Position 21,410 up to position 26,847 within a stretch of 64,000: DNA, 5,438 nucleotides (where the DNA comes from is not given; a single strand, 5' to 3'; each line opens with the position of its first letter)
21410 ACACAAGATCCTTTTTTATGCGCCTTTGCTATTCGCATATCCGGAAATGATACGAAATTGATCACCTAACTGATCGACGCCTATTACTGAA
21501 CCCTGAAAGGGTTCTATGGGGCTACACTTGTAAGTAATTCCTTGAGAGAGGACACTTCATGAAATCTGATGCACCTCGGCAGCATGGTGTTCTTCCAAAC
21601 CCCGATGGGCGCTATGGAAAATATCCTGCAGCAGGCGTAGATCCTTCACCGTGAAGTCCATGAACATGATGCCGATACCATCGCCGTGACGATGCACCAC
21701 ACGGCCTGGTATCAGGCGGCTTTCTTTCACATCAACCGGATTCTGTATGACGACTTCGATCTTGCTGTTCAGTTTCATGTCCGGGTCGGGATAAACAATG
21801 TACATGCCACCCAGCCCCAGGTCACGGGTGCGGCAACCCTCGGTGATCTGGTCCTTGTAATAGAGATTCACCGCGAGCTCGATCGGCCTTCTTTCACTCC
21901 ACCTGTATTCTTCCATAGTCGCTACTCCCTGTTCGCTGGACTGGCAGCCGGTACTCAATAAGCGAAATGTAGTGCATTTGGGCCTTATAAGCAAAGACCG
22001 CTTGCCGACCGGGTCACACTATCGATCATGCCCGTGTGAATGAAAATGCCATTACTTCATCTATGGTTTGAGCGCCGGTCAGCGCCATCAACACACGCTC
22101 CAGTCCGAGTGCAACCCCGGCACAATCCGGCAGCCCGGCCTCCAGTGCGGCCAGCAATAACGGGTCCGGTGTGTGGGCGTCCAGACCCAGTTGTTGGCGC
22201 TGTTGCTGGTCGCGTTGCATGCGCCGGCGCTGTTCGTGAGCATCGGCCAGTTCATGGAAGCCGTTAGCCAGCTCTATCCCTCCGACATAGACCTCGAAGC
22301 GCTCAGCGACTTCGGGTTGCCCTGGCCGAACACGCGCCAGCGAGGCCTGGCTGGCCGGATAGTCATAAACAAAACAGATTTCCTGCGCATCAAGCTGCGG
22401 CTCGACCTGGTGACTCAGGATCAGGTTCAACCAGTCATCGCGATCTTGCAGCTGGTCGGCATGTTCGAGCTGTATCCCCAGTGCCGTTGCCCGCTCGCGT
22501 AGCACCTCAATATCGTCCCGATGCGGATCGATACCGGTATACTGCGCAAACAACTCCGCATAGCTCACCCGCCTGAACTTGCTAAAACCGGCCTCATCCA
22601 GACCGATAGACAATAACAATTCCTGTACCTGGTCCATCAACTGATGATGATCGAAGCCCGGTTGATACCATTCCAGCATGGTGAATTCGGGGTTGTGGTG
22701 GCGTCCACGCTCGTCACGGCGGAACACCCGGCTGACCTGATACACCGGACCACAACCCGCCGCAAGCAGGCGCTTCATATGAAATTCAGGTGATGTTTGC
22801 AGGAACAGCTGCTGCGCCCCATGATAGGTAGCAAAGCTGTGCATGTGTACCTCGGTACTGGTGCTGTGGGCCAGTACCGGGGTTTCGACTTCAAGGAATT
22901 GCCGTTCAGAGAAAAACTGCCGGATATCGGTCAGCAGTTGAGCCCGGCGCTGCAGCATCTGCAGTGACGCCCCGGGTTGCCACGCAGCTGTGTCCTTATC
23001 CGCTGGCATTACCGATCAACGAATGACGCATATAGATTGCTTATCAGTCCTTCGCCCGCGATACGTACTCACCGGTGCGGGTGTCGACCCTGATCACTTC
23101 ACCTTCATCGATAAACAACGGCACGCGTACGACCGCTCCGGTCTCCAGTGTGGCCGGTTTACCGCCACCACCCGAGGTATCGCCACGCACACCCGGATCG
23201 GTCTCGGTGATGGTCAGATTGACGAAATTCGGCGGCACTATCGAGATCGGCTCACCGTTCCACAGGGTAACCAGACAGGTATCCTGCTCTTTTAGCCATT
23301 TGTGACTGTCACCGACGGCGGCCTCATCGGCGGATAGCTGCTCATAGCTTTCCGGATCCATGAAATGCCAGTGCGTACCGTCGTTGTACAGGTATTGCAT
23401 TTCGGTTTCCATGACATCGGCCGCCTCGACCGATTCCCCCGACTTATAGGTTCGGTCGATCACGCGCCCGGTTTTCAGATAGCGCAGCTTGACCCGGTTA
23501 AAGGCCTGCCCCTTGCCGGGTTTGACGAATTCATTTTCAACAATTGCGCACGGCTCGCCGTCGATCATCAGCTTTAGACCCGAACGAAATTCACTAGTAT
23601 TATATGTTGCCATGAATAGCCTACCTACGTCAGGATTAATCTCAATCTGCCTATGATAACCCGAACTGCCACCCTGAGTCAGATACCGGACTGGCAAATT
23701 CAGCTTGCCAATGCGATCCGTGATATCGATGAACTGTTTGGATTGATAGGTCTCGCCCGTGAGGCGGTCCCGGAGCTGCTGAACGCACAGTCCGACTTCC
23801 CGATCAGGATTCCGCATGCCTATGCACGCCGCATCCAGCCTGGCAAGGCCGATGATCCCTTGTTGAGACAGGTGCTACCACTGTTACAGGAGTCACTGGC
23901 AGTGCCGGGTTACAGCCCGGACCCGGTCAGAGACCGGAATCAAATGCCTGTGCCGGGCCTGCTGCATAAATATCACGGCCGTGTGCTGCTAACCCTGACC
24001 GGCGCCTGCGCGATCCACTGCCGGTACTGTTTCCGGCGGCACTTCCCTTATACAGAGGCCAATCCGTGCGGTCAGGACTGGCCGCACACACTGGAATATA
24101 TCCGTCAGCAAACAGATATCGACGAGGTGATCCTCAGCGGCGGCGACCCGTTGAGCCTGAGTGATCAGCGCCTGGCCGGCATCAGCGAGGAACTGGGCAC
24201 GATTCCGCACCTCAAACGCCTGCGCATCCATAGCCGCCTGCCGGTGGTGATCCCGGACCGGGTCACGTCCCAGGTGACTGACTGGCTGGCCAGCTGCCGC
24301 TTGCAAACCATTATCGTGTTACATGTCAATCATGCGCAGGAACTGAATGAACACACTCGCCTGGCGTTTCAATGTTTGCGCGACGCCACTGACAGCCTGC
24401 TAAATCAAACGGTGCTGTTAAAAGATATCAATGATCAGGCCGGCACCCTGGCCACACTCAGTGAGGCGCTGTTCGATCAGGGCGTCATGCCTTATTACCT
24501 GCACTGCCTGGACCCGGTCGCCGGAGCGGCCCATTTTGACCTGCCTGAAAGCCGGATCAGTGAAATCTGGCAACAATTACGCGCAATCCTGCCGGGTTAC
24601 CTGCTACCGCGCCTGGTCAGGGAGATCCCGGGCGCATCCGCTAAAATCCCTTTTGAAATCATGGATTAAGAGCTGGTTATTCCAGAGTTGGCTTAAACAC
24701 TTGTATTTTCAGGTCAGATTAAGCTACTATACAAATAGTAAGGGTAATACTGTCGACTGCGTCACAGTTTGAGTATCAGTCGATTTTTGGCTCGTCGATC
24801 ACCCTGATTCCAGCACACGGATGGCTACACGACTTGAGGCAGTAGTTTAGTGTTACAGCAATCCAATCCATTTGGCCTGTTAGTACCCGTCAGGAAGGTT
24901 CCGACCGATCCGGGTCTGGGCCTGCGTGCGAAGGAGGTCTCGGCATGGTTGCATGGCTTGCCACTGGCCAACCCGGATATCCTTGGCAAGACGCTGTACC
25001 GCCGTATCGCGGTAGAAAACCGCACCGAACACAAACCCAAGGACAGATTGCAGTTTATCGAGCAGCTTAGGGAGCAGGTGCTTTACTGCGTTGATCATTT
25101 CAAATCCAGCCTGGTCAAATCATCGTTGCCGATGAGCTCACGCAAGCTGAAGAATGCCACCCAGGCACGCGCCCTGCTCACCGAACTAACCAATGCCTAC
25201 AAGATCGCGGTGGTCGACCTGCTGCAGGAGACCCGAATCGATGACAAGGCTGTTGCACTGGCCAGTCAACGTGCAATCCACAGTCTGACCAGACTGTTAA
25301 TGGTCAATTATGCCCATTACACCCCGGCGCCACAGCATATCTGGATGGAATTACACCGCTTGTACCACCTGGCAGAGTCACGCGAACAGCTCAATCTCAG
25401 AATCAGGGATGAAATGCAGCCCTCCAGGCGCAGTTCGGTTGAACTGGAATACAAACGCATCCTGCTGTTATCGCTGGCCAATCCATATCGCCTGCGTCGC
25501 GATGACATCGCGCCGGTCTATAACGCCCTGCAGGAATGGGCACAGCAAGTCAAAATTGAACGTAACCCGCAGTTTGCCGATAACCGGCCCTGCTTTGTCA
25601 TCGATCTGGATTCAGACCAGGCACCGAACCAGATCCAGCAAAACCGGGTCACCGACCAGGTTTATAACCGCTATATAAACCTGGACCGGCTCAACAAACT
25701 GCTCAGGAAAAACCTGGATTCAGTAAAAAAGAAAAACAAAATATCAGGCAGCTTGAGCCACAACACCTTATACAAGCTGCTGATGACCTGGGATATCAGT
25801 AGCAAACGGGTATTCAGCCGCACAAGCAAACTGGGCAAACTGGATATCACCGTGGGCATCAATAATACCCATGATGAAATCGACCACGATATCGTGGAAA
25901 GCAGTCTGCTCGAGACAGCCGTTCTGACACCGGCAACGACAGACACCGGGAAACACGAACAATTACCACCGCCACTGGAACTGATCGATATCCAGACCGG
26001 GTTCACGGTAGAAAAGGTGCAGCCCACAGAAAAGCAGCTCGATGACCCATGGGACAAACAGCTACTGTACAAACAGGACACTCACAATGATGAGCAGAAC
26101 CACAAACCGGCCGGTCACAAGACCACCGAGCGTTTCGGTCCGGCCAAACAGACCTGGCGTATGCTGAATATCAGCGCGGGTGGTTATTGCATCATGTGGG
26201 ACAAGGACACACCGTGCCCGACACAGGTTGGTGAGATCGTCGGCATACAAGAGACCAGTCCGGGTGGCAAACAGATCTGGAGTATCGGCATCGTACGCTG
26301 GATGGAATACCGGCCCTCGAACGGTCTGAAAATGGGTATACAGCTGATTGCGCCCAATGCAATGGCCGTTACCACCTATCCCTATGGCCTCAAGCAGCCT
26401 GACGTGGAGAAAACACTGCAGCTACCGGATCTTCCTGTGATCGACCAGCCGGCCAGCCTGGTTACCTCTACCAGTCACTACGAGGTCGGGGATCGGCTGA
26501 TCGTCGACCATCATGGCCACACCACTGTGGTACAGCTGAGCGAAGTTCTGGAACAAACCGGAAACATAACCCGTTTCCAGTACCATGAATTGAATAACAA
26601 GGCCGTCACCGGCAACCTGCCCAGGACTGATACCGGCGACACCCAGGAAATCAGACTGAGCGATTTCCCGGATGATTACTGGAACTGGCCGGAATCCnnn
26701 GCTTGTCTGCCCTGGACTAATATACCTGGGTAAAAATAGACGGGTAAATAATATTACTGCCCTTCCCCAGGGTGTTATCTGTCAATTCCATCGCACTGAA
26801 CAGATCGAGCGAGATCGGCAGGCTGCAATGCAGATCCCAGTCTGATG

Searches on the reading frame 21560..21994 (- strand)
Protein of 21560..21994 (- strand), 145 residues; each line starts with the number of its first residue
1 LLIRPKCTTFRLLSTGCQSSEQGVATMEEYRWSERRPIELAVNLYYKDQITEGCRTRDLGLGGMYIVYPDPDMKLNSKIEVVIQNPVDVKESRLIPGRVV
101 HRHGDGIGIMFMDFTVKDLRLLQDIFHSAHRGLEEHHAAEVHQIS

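Call 9: search_protein_families(library=pfam, proteins=[window:21560-21994:-], max_evalue=0.001)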
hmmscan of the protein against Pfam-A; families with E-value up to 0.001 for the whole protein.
window:21560-21994:- (145 aa): 1 family
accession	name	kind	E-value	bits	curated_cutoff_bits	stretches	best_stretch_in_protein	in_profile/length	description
PF07238.19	PilZ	-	9e-11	42.5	22.5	1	33-125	5-99/102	PilZ domain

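Call 16: search_solved_structures(query=window:21560-21916:-, max_evalue=10, show_alignments=3)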
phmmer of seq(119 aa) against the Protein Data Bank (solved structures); distinct sequences matched with E-value up to 10: 3.
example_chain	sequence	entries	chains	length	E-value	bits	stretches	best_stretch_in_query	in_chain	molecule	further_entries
4i86_A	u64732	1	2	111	0.0052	20.1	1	7-111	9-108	Cellulose synthase 1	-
8u0i_A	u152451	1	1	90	0.3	14.4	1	7-86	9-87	PilZ domain-containing protein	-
3hpe_A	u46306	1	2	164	0.57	13.6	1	47-92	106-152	Conserved hypothetical secreted protein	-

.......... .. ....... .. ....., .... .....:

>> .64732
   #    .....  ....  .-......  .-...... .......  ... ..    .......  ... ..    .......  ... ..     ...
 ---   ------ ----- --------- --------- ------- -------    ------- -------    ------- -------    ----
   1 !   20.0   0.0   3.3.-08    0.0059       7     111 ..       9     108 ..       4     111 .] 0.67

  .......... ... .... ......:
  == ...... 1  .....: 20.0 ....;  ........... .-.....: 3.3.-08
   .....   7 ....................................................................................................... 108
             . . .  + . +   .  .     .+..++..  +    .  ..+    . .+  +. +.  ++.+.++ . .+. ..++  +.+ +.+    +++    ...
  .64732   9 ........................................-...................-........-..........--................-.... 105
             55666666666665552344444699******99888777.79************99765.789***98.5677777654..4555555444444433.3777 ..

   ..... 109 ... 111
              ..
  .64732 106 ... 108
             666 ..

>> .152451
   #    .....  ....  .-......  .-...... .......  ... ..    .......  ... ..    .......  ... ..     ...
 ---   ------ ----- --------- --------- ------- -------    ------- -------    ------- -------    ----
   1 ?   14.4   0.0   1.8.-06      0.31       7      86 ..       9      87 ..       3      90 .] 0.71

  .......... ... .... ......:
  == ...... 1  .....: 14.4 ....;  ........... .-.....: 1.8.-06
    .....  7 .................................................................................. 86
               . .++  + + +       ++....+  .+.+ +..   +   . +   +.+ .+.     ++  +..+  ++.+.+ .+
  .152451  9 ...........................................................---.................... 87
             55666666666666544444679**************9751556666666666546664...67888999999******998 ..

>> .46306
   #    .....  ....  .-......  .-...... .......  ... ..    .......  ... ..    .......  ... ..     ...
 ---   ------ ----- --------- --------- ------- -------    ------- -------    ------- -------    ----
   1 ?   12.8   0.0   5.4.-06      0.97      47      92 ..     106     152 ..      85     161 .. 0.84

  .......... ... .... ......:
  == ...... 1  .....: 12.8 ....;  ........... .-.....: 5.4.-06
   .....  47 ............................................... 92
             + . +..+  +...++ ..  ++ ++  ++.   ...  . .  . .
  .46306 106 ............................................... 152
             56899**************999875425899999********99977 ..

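Call 57: search_protein_families(library=ncbifam, proteins=[window:21560-21916:-], max_evalue=0.001)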
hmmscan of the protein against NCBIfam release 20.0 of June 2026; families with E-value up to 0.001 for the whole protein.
window:21560-21916:- (119 aa): 0 families

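Call 67: search_protein_families(library=pfam, proteins=[window:21560-21916:-], max_evalue=5)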
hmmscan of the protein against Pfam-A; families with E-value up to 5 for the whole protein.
window:21560-21916:- (119 aa): 1 family
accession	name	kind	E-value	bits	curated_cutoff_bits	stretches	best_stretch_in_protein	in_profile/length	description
PF07238.19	PilZ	-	5.2e-11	43.2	22.5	1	7-99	5-99/102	PilZ domain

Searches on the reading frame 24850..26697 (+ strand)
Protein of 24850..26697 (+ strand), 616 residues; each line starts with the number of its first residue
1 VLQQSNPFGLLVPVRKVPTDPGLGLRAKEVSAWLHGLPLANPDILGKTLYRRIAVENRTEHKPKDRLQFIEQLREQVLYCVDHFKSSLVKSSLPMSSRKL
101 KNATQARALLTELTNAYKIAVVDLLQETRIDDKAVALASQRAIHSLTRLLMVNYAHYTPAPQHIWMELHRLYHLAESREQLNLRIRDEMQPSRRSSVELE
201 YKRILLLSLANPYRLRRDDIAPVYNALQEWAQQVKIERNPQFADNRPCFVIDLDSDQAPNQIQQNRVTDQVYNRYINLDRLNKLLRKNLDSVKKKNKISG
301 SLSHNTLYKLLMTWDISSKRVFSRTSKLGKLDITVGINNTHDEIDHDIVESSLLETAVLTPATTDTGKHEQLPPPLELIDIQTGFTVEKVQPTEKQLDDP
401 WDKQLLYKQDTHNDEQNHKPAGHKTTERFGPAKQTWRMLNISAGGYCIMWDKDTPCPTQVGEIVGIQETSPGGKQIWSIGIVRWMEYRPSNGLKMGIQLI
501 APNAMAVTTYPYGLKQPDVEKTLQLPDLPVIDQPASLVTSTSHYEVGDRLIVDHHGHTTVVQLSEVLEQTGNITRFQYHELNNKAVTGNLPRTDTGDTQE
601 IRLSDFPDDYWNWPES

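Call 9: search_protein_families(library=pfam, proteins=[window:24850-26697:+], max_evalue=0.001)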
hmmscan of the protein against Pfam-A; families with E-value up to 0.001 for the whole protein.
window:24850-26697:+ (616 aa): 0 families

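Call 57: search_protein_families(library=ncbifam, proteins=[window:24850-26697:+], max_evalue=0.001)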
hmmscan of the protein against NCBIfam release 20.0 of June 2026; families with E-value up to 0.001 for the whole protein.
window:24850-26697:+ (616 aa): 0 families

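Call 67: search_protein_families(library=pfam, proteins=[window:24850-26697:+], max_evalue=5)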
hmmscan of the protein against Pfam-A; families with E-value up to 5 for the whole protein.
window:24850-26697:+ (616 aa): 1 family
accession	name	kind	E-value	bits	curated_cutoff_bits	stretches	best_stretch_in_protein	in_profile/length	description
PF07808.18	RED_N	-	0.088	12.8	22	1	229-262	151-184/234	RED-like protein N-terminal region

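Call 68: find_homologous_proteins(query=window:24850-26697:+, max_evalue=1e-10)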
Query window:24850-26697:+ (616 aa): 23 proteins with E <= 1e-10 among 8000 candidates.
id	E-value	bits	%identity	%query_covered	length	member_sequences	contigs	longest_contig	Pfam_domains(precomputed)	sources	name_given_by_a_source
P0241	0.0e+0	1413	100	100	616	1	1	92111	PF27125.1,PF27104.1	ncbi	-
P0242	1.4e-269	914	66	100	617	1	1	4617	PF27125.1,PF27104.1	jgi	-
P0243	1.7e-268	910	66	100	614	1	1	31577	PF27125.1,PF27104.1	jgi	-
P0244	6.8e-253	859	63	100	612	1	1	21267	PF27125.1,PF27104.1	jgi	-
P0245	1.3e-251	855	65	94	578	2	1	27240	PF27125.1,PF27104.1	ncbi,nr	ncbi:MAG TPA: hypothetical protein ENI64_07220 [Gammaproteobacteria bacterium]|nr:hypothetical prote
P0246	1.1e-73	267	31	95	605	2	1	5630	PF27125.1,PF27104.1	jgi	-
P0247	2.0e-71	260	30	96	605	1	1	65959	PF27125.1,PF27104.1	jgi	jgi:hypothetical protein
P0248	1.1e-68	251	29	96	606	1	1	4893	PF27125.1,PF27104.1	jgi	jgi:hypothetical protein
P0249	2.9e-62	229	28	94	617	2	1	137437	PF27125.1,PF27104.1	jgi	-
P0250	7.5e-62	228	29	93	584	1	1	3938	PF27125.1,PF27104.1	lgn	-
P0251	2.4e-61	226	29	98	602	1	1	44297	PF27125.1,PF27104.1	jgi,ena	-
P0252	1.8e-60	223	27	98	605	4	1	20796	PF27125.1,PF27104.1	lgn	-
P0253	7.7e-58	215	27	94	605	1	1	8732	PF27125.1,PF27104.1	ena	-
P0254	4.0e-57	212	27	92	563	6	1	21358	PF27125.1,PF27104.1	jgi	jgi:hypothetical protein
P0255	1.0e-46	178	25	92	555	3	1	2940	PF27125.1,PF27104.1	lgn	-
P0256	8.6e-45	172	28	90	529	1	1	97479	PF27125.1,PF27104.1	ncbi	-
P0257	9.1e-31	125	25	91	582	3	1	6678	PF27125.1,PF27104.1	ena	-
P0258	1.0e-30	125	22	93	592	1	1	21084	PF27125.1,PF27104.1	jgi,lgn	-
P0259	6.7e-28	116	24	94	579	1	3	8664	PF27104.1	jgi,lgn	jgi:hypothetical protein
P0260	8.5e-27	112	23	94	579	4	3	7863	PF27104.1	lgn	-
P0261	8.9e-22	96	21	94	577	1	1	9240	PF27104.1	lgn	-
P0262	4.8e-21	93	24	89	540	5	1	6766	PF27125.1,PF27104.1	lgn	-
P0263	5.3e-11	60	20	77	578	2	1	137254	PF27104.1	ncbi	-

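Call 69: find_encoding_contigs(protein=P0241, flank=10000, max_places=2)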
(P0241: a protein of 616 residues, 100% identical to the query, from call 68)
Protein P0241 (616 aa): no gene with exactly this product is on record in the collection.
